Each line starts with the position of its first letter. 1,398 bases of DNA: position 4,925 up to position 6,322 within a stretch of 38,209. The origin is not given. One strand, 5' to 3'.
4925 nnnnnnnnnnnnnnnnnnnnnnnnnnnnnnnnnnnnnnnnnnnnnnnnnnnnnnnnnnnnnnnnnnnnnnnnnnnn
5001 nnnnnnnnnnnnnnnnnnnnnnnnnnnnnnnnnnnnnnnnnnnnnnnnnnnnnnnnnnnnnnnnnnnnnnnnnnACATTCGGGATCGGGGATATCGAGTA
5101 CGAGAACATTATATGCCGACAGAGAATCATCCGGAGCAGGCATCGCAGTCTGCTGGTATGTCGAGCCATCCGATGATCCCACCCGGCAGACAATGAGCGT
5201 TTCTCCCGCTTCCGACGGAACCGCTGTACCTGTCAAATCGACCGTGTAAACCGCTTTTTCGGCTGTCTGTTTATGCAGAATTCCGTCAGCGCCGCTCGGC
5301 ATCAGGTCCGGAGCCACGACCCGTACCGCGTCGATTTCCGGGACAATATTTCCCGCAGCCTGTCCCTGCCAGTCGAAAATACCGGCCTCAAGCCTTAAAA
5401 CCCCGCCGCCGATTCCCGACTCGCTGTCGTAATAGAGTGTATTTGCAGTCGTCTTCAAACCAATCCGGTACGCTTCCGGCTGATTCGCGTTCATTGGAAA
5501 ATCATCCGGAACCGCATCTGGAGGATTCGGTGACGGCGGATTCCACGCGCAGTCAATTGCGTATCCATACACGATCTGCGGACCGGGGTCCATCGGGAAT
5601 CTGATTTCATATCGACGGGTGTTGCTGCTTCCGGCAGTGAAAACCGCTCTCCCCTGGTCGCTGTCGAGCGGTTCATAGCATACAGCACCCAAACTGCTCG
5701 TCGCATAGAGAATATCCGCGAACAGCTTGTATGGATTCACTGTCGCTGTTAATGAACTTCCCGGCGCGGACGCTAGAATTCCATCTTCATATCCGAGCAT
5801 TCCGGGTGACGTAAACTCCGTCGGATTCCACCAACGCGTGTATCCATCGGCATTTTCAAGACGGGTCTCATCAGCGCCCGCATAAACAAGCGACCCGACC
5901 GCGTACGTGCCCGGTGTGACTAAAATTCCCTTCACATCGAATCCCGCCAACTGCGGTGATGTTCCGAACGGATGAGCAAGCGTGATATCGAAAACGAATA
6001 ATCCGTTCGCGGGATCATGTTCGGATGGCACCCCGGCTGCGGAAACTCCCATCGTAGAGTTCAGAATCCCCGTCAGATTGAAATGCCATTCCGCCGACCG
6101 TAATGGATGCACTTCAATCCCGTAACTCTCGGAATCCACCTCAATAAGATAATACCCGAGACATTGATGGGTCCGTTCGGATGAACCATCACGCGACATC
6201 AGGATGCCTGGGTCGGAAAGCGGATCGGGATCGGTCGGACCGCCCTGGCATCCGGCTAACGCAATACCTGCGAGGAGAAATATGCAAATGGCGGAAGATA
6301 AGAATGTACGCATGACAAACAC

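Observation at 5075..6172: Conserved ~365-aa N-terminal module that I cannot assign to a named family, with an invariant H-x-C at its start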

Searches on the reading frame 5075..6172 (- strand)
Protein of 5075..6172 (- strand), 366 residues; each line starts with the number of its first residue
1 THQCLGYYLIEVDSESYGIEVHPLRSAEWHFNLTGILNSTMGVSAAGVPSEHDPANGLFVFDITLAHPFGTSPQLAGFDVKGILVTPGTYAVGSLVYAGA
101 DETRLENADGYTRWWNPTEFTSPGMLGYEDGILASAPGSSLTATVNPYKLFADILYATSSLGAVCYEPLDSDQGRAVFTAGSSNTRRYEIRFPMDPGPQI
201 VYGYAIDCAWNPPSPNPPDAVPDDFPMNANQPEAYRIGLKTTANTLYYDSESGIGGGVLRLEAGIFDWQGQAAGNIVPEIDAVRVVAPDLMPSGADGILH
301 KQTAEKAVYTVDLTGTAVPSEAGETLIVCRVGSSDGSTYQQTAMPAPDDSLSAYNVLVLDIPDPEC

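Call 5: search_protein_families(library=ncbifam, proteins=[window:5075-6172:-], max_evalue=1)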
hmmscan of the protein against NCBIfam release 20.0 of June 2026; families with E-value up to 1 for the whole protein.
window:5075-6172:- (366 aa): 0 families

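Call 7: search_solved_structures(query=window:5075-6172:-, max_evalue=10)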
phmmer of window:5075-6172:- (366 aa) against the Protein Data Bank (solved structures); distinct sequences matched with E-value up to 10: 0.

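Call 8: find_homologous_proteins(query=window:5075-6172:-, max_evalue=0.001)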
Query window:5075-6172:- (366 aa): 28 proteins with E <= 0.001 among 4846 candidates.
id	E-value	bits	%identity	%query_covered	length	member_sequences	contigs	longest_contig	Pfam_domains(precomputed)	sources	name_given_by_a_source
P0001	2.9e-147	509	61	100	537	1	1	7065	-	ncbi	-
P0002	6.6e-136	471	60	92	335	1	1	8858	-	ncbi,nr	ncbi:MAG TPA: hypothetical protein ENN67_05940, partial [Firmicutes bacterium]|nr:hypothetical prote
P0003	3.3e-127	443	53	99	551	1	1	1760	-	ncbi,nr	ncbi:MAG TPA: hypothetical protein ENN67_04860, partial [Firmicutes bacterium]|nr:hypothetical prote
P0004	6.4e-123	429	52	99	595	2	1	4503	-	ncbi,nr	ncbi:hypothetical protein KAU08_12710, partial [bacterium]|nr:hypothetical protein [bacterium]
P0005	1.8e-121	424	55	100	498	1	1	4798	-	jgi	jgi:hypothetical protein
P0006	1.1e-118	415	51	99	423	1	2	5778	-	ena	-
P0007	1.7e-110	388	56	85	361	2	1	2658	-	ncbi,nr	ncbi:hypothetical protein KAU08_02110, partial [bacterium]|nr:hypothetical protein [bacterium]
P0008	1.3e-102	362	60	72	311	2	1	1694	-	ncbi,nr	ncbi:hypothetical protein KAU08_08370, partial [bacterium]|nr:hypothetical protein [bacterium]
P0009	3.6e-87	311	56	73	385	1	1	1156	-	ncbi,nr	ncbi:hypothetical protein KAU08_11185, partial [bacterium]|nr:hypothetical protein [bacterium]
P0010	2.7e-77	278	48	72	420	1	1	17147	-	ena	-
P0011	5.5e-72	261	43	77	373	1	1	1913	-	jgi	-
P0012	8.4e-72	260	42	99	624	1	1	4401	-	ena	-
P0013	2.3e-70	256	70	45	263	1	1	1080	-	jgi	-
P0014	1.0e-66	244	59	52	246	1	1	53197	-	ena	-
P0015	3.2e-66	242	39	99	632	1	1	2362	-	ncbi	-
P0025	8.1e-34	135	37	74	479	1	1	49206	-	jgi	-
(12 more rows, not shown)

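Call 19: predict_structure(alignment_id=A2)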
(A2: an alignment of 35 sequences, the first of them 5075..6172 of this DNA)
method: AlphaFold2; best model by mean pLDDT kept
length: 366 residues; sequences in the alignment: 35
mean_pLDDT: 82.0   pTM: 0.83
mean pLDDT of the five models: 82.0, 76.5, 65.5, 64.0, 62.1
residues with pLDDT >= 90: 153; 70-90: 158; 50-70: 29; < 50: 26
segments of 3 or more residues with pLDDT < 50: 1-9, 22-27, 338-347
pLDDT, mean of each block of 10 residues (from residue 1): 40 75 49 85 92 94 92 84 93 87 93 75 76 86 91 94 79 85 96 84 87 81 75 75 96 94 79 67 89 91 88 92 92 60 46 87 86
secondary structure, 60 per line:
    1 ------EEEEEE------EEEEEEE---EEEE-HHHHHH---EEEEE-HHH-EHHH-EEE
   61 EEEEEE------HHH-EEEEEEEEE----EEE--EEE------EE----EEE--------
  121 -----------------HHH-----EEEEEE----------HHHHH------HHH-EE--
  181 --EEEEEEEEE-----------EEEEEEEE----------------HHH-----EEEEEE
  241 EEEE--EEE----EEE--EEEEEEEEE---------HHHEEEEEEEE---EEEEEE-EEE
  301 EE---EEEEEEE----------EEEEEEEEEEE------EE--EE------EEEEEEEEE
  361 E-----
elements in order: E7-12 E19-25 E29-32 H34-39 E43-47 E58-66 E77-85 E90-92 E95-97 E110-112 E146-151 H162-166 E183-191 E203-210 E235-244 E247-249 E254-256 E259-267 E280-287 E291-296 E298-302 E306-312 E323-333 E352-361
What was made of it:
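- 5075..5470 (-): Copy 1 module domain 2 (aa 299-430). An all-beta, Ig-like sandwich ending in ...DPEC. Strand pattern in the AF2 model (call 19).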

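Call 21: fold_search(model_id=the predicted structure, library=pdb)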
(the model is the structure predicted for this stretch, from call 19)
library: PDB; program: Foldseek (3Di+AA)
matches with E <= 10: 876; with E <= 0.001: 1
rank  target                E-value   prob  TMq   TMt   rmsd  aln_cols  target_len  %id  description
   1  6kzb_A                8.3e-04  0.97  0.22  0.13  15.8       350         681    8  Transglutaminase2 complexed with calcium (released 2020-12-09)
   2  6fhj                  2.6e-03  0.84  0.21  0.09  18.3       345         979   12  Structural dynamics and catalytic properties of a multi-modular xanthanase, native. (released 2018-08-29)
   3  4kh9_A                3.9e-03  0.72  0.22  0.22  17.6       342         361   10  Crystal structure of a DUF4785 family protein (lpg0956) from Legionella pneumophila subsp. pneumophila str. Philadelph (released 2013-07-03)
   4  4pyg_A                4.3e-03  0.87  0.22  0.12  17.2       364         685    8  Transglutaminase2 complexed with GTP (released 2015-02-11)
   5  6kzb_B                4.9e-03  0.92  0.22  0.13  15.9       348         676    9  Transglutaminase2 complexed with calcium (released 2020-12-09)
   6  4b5z                  6.4e-03  0.20  0.17  0.19  21.3       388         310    9  Structure of the apo-rFnBPA(189-505) from Staphylococcus aureus (released 2013-10-09)
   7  7q3h_A                7.6e-03  0.16  0.14  0.12  17.3       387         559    8  Pentameric ligand-gated ion channel, DeCLIC at pH 7 with 10 mM EDTA (released 2022-11-16)
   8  7oci_G                8.4e-03  0.47  0.21  0.20  17.2       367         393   11  Cryo-EM structure of yeast Ost6p containing oligosaccharyltransferase complex (released 2022-02-16)
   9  5w0p_C                8.4e-03  0.15  0.16  0.08  22.9       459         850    9  Crystal structure of rhodopsin bound to visual arrestin determined by X-ray free electron laser (released 2017-08-09)
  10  9eva_A                8.9e-03  0.18  0.15  0.12  17.3       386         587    9  3DFlex refinement of the CryoEM structure of DeCLIC nanodisc with 10mM calcium (released 2025-04-09)
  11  5z1b_A                1.1e-02  0.44  0.22  0.14  19.4       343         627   10  Structure of Bifidobacterium dentium beta-glucuronidase complexed with coumarin-3-O-glucuronide (released 2018-12-12)
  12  6v4a_C                1.1e-02  0.28  0.19  0.14  17.9       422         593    9  An open conformation of a Pentameic ligand-gated ion channel with additional N-terminal domain (released 2020-06-03)
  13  5y9h_B                1.2e-02  0.28  0.18  0.16  20.7       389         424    9  Crystal structure of SafDAA-dsc complex (released 2017-11-15)
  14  1kv3_A                1.3e-02  0.87  0.24  0.14  15.8       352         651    8  HUMAN TISSUE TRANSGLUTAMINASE IN GDP BOUND FORM (released 2002-03-13)
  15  6kzb_C                1.4e-02  0.77  0.21  0.12  16.2       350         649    8  Transglutaminase2 complexed with calcium (released 2020-12-09)
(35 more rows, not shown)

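Call 24: find_encoding_contigs(protein=P0025, flank=10000, max_places=2)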
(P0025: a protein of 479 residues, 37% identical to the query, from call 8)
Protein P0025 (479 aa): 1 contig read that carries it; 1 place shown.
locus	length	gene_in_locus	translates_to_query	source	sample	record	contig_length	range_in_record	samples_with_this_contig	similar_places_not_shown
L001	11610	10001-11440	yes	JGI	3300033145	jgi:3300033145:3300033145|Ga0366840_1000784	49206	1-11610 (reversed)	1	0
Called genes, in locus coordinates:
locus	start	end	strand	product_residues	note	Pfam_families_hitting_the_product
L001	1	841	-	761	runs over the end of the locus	PF01011:PQQ (faint), PF13570:Beta-prop_ACSF4, PF13360:PQQ_2, PF13570:Beta-prop_ACSF4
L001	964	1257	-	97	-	PF01910:Thiamine_BP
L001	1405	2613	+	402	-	PF13439:Glyco_transf_4, PF00534:Glycos_transf_1, PF13692:Glyco_trans_1_4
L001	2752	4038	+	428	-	PF00535:Glycos_transf_2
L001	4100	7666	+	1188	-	-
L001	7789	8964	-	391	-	-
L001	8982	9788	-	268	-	PF00005:ABC_tran, PF13304:AAA_21 (faint)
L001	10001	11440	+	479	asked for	-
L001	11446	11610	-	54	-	?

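Call 25: find_related_loci(query=A3, collection=genome_contigs, flank=10000)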
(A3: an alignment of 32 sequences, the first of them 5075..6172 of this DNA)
Query A3 (366 aa) in genome_contigs; peptide patterns used: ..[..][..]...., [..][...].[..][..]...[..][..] (x = any residue, [..] = any of these).
549 stretches matched a pattern (row limit reached: there are more); 421 encode a relative of the query (tblastn E <= 1e-3); the best 80 are kept; 74 distinct loci.
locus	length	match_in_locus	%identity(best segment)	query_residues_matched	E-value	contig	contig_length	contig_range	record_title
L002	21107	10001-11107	69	1-366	1e-171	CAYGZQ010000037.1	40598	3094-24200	MAG TPA_asm: uncultured Planctomycetota bacterium isolate ERP119294_co1_436 genome assembly, contig: NODE_1030_length_40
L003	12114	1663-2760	65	1-366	2e-166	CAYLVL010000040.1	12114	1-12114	MAG TPA_asm: uncultured Planctomycetota bacterium isolate binchicken_co184_441 genome assembly, contig: NODE_10075_lengt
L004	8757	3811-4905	67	2-366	6e-166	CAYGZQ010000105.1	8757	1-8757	MAG TPA_asm: uncultured Planctomycetota bacterium isolate ERP119294_co1_436 genome assembly, contig: NODE_11403_length_8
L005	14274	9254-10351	65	1-366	8e-165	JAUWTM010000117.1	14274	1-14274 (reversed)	MAG: Planctomycetota bacterium isolate CSMAG_2580 CSMAG_2580_k127_2703652_length_14274_cov_11.0000, whole genome shotgun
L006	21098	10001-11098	63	1-366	6e-160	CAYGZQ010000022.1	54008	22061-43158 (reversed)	MAG TPA_asm: uncultured Planctomycetota bacterium isolate ERP119294_co1_436 genome assembly, contig: NODE_591_length_540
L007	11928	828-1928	64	1-366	1e-160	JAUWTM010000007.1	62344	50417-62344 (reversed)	MAG: Planctomycetota bacterium isolate CSMAG_2580 CSMAG_2580_k127_7960389_length_62344_cov_15.9586, whole genome shotgun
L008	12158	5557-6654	69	1-366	1e-156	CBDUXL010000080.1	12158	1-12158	MAG TPA_asm: uncultured bacterium isolate SRR22302370_binner13_Refined_2 genome assembly, contig: ERZ25074855.4431, whol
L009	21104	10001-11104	65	1-366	2e-156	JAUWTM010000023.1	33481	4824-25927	MAG: Planctomycetota bacterium isolate CSMAG_2580 CSMAG_2580_k127_8669679_length_33481_cov_11.1838, whole genome shotgun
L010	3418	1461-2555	64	2-366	3e-163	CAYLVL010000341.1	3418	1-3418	MAG TPA_asm: uncultured Planctomycetota bacterium isolate binchicken_co184_441 genome assembly, contig: NODE_61861_lengt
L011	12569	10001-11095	65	1-366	3e-155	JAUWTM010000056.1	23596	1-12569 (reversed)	MAG: Planctomycetota bacterium isolate CSMAG_2580 CSMAG_2580_k127_4372698_length_23596_cov_10.0000, whole genome shotgun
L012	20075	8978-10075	63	1-366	2e-153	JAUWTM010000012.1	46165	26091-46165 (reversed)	MAG: Planctomycetota bacterium isolate CSMAG_2580 CSMAG_2580_k127_8018514_length_46165_cov_9.6332, whole genome shotgun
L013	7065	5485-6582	61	2-366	1e-151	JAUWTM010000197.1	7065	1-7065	MAG: Planctomycetota bacterium isolate CSMAG_2580 CSMAG_2580_k127_3689825_length_7065_cov_9.0000, whole genome shotgun s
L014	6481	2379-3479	62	1-366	3e-151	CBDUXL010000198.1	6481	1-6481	MAG TPA_asm: uncultured bacterium isolate SRR22302370_binner13_Refined_2 genome assembly, contig: ERZ25074855.13680, who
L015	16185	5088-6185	61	1-366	5e-150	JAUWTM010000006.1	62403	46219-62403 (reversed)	MAG: Planctomycetota bacterium isolate CSMAG_2580 CSMAG_2580_k127_5156161_length_62403_cov_41.0000, whole genome shotgun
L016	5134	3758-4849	60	2-366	4e-150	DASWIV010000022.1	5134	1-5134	MAG TPA_asm: bacterium isolate SMAG_U2878 k141_1499526, whole genome shotgun sequence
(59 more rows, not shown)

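Call 26: search_protein_representatives(alignment_id=A3)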
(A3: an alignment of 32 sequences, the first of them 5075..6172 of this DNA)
Query: 32 sequences, 366 profile positions. Proteins with E-value up to 0.001 (for the whole library): 2082; up to 1e-10: 1578; up to 1e-30: 1282. The best 150 are listed.
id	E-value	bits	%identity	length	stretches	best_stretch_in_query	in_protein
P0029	3.7e-164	562.6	-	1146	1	2-366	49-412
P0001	1.9e-163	560.3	-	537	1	2-366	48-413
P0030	1.4e-161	554.1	-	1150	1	2-366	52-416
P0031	6.5e-160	548.6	-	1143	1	1-366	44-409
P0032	1.2e-159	547.7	-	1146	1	2-366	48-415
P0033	1.0e-158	544.7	-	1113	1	3-366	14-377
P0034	1.3e-157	541.0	-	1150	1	2-366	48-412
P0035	3.1e-156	536.5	-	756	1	2-366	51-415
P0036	7.0e-156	535.4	-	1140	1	2-366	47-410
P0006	1.4e-155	534.4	-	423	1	5-366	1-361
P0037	2.0e-155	533.9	-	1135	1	2-366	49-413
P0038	2.6e-155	533.5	-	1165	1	2-366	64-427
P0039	4.4e-155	532.7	-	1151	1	1-366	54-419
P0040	2.3e-153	527.1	-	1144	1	2-366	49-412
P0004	1.0e-152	525.0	-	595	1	2-366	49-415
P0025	1.2e-110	386.5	-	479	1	2-364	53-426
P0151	2.3e-90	319.8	-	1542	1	2-358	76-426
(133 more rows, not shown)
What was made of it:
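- Protein lengths are 335-1542 aa (call 26).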

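Call 30: search_protein_families(library=pfam, alignment_id=A4, max_evalue=0.0001)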
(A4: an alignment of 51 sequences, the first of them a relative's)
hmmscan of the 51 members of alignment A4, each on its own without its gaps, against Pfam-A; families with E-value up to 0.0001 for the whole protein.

A. member 1, P0104 (940 aa): 2 families
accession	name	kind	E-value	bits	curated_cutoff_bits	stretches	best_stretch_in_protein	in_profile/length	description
PF13088.12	BNR_2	-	6.1e-09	36.1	31.4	0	539-797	94-276/277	BNR repeat-like domain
PF15892.11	BNR_4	-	7e-08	32.6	27.3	0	610-720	96-208/272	BNR repeat-containing family member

B. families by the number of members that match (of 51 scanned): 21 families
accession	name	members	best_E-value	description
PF13360.13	PQQ_2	7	5.1e-19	Outer membrane protein assembly factor BamB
PF13570.13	Beta-prop_ACSF4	5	4.8e-15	Beta-alanine-activating enzyme, beta-propeller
PF18911.6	PKD_4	2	2.4e-18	PKD domain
PF10342.15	Kre9_KNH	2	3e-13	Kre9/KNH-like N-terminal Ig-like domain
PF00801.26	PKD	2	5.4e-13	PKD domain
PF08309.17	LVIVD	2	2.3e-11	LVIVD repeat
PF13688.12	Reprolysin_5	2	2.4e-08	Metallo-peptidase family M12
PF01011.28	PQQ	2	8.6e-07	Glucose/ethanol/alcohol dehydrogenase, beta-propeller domain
PF07676.18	PD40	1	2.8e-13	WD40-like Beta Propeller Repeat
PF04151.21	PPC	1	1.1e-10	Bacterial pre-peptidase C-terminal domain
PF13088.12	BNR_2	1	6.1e-09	BNR repeat-like domain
PF15892.11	BNR_4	1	7e-08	BNR repeat-containing family member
PF17164.10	DUF5122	1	2.8e-07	Domain of unknown function (DUF5122) beta-propeller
PF06739.17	SBBP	1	1.6e-06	Beta-propeller repeat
PF13582.12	Reprolysin_3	1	2.5e-06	Metallo-peptidase family M12B Reprolysin-like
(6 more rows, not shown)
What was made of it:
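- On PPC (pre-peptidase C-terminal) domain, for the segment just after the module: One relative reaches E 1.1e-10 (call 30).
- C-terminal domains differ, and some are probable enzymes in their own right: PQQ_2, LVIVD, BNR, PD40 and SBBP propellers, PKD, reprolysin-like (call 30). Huge lineage-restricted expansion with arbitrary C-terminal cargo (calls 25, 30).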

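Call 31: search_solved_structures(query=A3, max_evalue=10, show_alignments=2)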
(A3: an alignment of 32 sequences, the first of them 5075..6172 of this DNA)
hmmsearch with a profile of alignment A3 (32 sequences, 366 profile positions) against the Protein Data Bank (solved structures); distinct sequences matched with E-value up to 10: 0.
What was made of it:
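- On Any protein of known structure (PDB): phmmer and profile hmmsearch returned 0 hits at E<=10 (calls 7, 31).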

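Call 51: search_protein_families(library=pfam, alignment_id=A3, max_evalue=10)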
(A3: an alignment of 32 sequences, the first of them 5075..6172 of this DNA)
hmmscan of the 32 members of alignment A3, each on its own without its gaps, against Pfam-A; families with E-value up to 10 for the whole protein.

A. member 1, window:5075-6172:- (366 aa): 0 families

B. families by the number of members that match (of 32 scanned): 4 families
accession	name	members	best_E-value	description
PF02625.21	XdhC_CoxI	2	0.046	XdhC and CoxI family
PF20600.3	ExoX-like_C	1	0.054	Exodeoxyribonuclease X-like C-terminal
PF19511.4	TrbL_5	1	0.06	Conjugal transfer protein TrbL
PF24849.1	DUF7724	1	0.096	Domain of unknown function (DUF7724)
